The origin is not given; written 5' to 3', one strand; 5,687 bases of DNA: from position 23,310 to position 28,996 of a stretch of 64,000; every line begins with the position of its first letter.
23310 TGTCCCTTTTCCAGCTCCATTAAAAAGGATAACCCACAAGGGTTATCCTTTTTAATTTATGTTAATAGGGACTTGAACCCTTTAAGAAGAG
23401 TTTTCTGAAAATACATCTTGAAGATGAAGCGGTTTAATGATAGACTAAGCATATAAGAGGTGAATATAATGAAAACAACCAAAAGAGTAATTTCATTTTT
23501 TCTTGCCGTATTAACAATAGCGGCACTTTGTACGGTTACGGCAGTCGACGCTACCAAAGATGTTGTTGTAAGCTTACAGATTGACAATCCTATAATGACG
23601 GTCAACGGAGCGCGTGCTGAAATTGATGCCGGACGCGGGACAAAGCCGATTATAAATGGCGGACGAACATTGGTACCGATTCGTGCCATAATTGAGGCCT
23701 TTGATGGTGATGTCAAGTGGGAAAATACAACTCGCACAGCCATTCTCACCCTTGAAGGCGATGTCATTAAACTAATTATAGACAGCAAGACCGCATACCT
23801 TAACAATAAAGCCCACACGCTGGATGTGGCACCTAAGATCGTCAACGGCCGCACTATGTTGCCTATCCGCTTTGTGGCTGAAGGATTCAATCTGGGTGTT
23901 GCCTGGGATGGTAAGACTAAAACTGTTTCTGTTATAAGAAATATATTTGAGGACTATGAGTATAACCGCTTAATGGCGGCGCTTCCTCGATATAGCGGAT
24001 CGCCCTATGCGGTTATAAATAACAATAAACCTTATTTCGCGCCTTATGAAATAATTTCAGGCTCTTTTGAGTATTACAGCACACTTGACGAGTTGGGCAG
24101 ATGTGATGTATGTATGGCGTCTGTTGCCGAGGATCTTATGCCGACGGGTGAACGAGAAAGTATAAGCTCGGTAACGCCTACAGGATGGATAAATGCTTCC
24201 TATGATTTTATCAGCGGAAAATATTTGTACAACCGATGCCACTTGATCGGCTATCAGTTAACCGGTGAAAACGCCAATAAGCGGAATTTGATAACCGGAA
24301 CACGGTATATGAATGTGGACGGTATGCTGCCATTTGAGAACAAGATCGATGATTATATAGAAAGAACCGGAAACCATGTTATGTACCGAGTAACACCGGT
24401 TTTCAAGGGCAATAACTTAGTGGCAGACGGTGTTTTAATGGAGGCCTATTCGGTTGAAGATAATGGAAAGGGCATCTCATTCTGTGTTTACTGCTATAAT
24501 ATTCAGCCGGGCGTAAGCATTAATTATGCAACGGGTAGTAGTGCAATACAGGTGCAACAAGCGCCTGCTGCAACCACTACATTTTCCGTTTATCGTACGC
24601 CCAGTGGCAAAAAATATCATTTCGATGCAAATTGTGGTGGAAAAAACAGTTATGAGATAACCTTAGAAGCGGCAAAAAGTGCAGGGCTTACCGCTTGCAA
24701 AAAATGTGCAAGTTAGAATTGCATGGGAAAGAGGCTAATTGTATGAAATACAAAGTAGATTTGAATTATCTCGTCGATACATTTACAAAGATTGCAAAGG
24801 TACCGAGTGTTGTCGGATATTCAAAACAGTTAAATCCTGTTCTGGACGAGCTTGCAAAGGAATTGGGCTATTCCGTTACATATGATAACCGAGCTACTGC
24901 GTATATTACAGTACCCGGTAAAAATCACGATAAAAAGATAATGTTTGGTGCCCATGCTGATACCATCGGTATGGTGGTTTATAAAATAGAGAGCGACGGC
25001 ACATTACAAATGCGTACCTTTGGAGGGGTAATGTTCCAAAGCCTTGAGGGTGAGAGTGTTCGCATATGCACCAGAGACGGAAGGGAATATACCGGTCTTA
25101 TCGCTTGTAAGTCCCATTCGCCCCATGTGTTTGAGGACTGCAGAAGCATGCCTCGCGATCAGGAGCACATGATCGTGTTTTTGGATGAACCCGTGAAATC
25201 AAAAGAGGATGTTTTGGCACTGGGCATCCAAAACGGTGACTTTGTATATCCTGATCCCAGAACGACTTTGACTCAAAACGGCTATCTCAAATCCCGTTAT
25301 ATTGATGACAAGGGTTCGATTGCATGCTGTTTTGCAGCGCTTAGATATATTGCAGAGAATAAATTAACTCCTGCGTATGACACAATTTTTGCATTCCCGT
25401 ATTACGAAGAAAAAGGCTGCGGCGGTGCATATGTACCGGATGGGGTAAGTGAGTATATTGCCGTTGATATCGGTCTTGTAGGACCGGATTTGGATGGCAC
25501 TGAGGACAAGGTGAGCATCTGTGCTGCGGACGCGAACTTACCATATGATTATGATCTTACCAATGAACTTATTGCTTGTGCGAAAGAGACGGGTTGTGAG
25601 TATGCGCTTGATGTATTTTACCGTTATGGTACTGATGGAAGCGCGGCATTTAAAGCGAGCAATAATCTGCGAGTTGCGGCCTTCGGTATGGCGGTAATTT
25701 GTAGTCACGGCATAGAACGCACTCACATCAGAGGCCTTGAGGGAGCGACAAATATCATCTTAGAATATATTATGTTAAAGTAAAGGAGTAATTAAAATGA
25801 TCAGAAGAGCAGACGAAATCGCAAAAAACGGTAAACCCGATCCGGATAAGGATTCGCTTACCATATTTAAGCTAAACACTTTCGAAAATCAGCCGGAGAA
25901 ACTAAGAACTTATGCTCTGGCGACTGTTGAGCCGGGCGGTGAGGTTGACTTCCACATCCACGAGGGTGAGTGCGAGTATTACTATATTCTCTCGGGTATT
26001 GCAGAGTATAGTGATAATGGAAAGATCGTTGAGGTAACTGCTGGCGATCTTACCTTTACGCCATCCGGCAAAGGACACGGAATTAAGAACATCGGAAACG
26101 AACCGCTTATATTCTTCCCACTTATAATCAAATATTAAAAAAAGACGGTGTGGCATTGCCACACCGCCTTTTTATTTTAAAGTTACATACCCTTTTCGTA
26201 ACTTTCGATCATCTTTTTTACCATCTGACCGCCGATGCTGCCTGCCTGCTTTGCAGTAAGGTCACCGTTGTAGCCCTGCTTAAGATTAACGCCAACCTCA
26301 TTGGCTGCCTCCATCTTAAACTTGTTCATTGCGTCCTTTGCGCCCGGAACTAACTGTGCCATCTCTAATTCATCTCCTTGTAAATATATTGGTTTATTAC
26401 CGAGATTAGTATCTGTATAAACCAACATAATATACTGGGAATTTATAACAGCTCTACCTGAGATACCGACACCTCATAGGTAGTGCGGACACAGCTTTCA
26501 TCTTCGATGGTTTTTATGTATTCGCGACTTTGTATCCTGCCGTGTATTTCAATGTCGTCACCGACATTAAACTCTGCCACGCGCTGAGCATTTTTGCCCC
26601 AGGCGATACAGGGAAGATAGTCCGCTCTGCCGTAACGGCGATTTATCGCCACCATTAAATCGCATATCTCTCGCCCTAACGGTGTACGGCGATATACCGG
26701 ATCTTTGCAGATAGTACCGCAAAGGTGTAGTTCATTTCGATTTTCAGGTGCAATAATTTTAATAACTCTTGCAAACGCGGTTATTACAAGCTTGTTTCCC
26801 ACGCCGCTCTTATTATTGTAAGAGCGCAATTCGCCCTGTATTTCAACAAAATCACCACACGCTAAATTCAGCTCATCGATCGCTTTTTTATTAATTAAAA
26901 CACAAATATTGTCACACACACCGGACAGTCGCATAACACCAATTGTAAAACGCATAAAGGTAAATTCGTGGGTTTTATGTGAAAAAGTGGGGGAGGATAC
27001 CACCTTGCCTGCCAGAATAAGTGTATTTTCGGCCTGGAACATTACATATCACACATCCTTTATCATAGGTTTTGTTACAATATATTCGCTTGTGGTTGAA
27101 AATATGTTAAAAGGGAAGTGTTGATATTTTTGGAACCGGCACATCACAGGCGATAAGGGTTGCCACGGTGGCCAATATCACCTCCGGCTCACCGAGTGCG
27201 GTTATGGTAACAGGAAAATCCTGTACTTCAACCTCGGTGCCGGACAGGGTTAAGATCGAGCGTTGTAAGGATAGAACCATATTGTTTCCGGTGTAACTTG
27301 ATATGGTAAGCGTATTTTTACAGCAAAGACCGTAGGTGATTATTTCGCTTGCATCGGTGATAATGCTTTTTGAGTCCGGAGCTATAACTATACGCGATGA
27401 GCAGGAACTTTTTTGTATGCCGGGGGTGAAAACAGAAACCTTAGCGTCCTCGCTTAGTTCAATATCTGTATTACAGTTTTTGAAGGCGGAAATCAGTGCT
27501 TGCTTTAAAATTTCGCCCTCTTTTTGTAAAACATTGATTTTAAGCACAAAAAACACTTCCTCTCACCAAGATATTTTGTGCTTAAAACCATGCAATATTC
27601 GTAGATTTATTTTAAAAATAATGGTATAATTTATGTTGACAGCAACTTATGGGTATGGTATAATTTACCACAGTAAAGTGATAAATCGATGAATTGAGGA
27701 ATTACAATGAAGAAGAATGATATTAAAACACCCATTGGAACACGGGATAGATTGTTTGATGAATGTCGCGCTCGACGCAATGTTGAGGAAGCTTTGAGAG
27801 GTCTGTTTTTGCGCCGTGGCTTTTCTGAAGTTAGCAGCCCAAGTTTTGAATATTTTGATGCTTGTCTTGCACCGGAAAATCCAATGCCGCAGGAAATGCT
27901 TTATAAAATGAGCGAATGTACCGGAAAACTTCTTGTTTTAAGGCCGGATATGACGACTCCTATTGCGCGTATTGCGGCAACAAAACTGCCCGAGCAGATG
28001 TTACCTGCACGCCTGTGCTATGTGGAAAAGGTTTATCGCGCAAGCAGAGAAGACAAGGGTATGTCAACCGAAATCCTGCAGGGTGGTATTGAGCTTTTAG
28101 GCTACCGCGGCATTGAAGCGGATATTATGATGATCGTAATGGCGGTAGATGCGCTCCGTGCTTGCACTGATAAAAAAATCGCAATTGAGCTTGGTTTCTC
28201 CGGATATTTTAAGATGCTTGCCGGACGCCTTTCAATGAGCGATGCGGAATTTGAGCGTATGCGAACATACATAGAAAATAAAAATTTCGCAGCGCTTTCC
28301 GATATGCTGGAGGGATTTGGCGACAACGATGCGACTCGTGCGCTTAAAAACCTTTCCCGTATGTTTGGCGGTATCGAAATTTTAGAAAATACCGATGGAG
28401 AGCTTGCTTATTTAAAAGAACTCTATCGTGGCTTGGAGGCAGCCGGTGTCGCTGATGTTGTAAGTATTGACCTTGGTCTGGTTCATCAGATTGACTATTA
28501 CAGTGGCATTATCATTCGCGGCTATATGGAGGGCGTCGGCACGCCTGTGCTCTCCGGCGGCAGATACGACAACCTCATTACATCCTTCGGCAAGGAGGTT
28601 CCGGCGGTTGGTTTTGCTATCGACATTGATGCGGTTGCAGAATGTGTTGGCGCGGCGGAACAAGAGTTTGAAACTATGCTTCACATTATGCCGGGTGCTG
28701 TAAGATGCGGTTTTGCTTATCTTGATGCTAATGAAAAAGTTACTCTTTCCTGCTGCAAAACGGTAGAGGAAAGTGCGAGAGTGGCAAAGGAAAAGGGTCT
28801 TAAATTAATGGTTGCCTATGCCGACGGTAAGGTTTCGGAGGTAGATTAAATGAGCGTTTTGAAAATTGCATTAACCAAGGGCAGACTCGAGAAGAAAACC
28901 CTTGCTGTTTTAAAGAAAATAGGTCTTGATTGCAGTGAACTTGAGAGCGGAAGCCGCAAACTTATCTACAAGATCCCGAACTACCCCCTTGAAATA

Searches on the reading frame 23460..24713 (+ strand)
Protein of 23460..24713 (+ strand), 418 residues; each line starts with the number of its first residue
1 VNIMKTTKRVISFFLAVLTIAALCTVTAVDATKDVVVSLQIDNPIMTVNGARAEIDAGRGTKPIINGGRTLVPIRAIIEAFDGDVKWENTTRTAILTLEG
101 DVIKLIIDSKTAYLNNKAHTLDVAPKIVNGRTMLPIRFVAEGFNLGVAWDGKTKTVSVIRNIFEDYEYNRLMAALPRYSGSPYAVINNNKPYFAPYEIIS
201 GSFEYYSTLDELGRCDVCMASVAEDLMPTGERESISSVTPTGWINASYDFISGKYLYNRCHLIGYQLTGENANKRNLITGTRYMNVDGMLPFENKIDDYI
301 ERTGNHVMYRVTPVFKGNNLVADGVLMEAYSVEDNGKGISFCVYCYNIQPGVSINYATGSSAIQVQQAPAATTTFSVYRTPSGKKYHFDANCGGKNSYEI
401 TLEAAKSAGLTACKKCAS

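Call 50: search_protein_families(library=pfam, proteins=[window:23460-24713:+], max_evalue=0.00001)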
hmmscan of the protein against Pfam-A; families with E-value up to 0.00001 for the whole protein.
window:23460-24713:+ (418 aa): 2 families
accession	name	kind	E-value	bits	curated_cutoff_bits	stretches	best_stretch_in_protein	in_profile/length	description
PF07833.16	Cu_amine_oxidN1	-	1.6e-35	121.8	24.2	1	61-158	11-108/108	Copper amine oxidase N-terminal domain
PF13930.12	Endonuclea_NS_2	-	9.7e-24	84.5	27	1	204-329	10-128/132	DNA/RNA non-specific endonuclease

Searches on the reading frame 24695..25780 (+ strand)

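Call 50: search_protein_families(library=pfam, proteins=[window:24695-25780:+], max_evalue=0.00001)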
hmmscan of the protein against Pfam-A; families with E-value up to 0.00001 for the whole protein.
window:24695-25780:+ (362 aa): 1 family
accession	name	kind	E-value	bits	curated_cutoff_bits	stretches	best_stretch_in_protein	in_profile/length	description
PF05343.19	Peptidase_M42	-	7.3e-64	216.1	23.2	1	70-352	4-290/292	M42 glutamyl aminopeptidase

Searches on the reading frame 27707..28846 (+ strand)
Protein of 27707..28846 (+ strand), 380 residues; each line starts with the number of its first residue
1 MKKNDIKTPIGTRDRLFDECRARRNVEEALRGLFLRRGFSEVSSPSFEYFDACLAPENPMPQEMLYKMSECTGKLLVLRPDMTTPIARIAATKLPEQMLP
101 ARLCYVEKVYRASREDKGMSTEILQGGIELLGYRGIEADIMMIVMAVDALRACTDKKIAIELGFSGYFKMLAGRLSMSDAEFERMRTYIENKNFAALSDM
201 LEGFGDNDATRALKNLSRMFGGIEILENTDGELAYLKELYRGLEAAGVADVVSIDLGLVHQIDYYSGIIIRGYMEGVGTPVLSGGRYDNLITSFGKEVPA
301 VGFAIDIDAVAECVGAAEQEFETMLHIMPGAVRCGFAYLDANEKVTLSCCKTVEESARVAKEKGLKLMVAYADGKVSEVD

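Call 50: search_protein_families(library=pfam, proteins=[window:27707-28846:+], max_evalue=0.00001)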
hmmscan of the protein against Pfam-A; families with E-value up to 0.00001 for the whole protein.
window:27707-28846:+ (380 aa): 1 family
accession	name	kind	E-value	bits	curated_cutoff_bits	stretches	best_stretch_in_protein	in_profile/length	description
PF13393.11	tRNA-synt_His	-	1.3e-63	215.6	25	1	11-310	1-308/308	Histidyl-tRNA synthetase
